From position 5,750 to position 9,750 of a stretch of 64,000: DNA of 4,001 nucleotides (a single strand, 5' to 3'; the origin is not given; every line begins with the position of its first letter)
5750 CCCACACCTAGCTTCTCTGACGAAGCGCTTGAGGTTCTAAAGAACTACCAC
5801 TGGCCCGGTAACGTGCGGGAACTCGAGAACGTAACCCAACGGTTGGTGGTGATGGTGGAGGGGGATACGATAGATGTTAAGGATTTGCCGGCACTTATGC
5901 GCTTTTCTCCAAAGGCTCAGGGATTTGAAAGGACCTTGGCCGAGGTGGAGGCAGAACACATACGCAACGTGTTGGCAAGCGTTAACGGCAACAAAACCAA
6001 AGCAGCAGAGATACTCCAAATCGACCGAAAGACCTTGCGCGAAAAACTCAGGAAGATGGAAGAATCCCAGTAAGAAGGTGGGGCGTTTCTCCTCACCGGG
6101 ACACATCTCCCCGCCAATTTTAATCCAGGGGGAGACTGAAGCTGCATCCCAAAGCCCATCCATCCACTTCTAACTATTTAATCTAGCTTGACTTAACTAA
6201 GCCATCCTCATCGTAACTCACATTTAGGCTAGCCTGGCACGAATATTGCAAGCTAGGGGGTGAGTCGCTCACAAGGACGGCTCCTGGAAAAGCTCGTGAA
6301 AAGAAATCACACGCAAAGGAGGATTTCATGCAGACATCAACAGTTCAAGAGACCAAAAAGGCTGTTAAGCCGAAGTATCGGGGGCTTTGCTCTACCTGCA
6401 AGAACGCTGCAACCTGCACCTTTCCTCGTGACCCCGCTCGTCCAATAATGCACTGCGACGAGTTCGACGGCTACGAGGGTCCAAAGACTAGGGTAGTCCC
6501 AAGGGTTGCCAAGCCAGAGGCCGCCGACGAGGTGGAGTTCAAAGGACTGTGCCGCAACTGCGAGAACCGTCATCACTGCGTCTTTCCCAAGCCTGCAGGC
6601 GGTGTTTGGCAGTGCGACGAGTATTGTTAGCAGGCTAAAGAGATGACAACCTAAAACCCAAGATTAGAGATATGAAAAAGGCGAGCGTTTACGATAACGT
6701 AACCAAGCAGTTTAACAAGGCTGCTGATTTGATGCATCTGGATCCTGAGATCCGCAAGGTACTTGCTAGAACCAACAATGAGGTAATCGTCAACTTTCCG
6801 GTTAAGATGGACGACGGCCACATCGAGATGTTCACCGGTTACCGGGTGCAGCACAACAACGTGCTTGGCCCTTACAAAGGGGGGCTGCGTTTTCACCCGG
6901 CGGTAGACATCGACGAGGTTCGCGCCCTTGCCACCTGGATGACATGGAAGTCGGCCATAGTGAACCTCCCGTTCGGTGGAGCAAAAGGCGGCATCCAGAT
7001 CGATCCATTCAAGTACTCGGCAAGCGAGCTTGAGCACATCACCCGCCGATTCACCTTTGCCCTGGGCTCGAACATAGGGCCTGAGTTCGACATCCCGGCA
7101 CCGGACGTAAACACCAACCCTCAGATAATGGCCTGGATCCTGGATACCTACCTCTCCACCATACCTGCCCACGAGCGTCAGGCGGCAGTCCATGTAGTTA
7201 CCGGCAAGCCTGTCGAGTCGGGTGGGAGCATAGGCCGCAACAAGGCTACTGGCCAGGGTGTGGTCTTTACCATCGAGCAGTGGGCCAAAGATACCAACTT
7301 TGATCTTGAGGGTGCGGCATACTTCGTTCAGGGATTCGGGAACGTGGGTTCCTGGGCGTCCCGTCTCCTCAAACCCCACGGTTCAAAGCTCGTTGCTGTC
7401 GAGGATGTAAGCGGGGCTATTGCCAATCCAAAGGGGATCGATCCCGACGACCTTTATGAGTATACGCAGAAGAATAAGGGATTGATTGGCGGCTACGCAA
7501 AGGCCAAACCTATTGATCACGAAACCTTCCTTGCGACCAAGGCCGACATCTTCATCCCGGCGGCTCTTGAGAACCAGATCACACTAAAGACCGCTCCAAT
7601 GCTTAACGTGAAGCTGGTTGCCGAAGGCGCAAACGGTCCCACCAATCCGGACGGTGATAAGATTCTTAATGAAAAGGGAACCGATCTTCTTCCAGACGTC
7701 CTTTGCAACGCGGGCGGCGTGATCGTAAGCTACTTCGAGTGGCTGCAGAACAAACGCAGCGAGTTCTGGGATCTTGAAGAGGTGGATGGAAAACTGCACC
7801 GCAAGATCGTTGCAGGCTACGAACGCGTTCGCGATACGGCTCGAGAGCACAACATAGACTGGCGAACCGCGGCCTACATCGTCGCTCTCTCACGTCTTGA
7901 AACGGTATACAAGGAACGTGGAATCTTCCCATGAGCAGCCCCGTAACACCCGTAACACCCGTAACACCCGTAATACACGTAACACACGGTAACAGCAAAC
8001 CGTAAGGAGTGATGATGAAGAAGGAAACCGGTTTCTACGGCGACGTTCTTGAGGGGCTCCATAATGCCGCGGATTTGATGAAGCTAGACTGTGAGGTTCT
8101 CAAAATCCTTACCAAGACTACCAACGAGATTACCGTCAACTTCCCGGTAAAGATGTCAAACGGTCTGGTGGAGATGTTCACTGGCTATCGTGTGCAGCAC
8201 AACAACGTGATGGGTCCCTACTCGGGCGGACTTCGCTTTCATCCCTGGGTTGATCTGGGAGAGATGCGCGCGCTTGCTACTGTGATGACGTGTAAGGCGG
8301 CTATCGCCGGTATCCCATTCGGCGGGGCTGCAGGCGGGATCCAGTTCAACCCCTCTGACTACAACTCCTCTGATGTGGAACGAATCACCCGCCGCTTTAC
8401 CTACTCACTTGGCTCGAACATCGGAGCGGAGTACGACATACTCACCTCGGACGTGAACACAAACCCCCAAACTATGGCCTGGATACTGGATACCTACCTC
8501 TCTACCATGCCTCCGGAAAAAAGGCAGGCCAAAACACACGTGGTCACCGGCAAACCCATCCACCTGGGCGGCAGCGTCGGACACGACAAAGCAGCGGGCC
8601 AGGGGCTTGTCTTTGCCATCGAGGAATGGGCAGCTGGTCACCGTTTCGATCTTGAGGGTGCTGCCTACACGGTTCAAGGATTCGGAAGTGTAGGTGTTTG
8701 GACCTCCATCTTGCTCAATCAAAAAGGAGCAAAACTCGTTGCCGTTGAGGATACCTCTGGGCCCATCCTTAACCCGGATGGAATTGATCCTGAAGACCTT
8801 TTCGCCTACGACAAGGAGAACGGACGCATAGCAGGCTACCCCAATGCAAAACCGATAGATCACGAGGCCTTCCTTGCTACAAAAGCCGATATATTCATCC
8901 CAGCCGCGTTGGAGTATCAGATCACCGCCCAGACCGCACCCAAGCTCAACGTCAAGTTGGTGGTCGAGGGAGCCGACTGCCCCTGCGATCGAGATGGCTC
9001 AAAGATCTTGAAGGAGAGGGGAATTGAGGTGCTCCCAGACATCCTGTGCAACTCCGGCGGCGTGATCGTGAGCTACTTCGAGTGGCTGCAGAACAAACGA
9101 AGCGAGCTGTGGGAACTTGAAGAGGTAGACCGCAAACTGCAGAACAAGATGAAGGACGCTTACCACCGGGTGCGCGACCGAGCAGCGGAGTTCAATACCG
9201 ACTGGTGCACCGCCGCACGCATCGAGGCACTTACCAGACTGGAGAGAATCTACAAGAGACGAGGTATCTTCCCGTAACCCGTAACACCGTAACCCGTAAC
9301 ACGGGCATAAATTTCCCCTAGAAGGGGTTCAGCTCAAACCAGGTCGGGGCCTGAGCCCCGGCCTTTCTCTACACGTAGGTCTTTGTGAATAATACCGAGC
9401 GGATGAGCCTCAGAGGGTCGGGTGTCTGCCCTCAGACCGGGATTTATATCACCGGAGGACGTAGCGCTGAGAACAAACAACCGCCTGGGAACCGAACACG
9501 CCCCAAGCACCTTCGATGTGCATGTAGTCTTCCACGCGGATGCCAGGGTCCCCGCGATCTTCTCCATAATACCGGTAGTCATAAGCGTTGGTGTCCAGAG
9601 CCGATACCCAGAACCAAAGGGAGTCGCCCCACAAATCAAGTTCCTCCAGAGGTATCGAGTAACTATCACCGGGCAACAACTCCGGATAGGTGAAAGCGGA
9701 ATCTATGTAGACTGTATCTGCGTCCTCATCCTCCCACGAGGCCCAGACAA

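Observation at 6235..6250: Near-consensus sigma-54 promoter placing a Cys-rich ORF and two GDH genes under an adjacent NtrC-type two-component system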

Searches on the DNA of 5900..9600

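Call 67: search_rna_families(source=window, start=5900, end=9600, threshold=evalue, max_evalue=1)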
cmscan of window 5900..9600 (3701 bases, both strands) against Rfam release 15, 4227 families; matches with E-value up to 1: 0.
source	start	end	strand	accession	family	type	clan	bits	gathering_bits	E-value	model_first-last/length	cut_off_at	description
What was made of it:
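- No Rfam family matches (call 67).
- Tried and rejected: Rfam on 5900-9600 gave no match at E of 1 or below (call 67).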
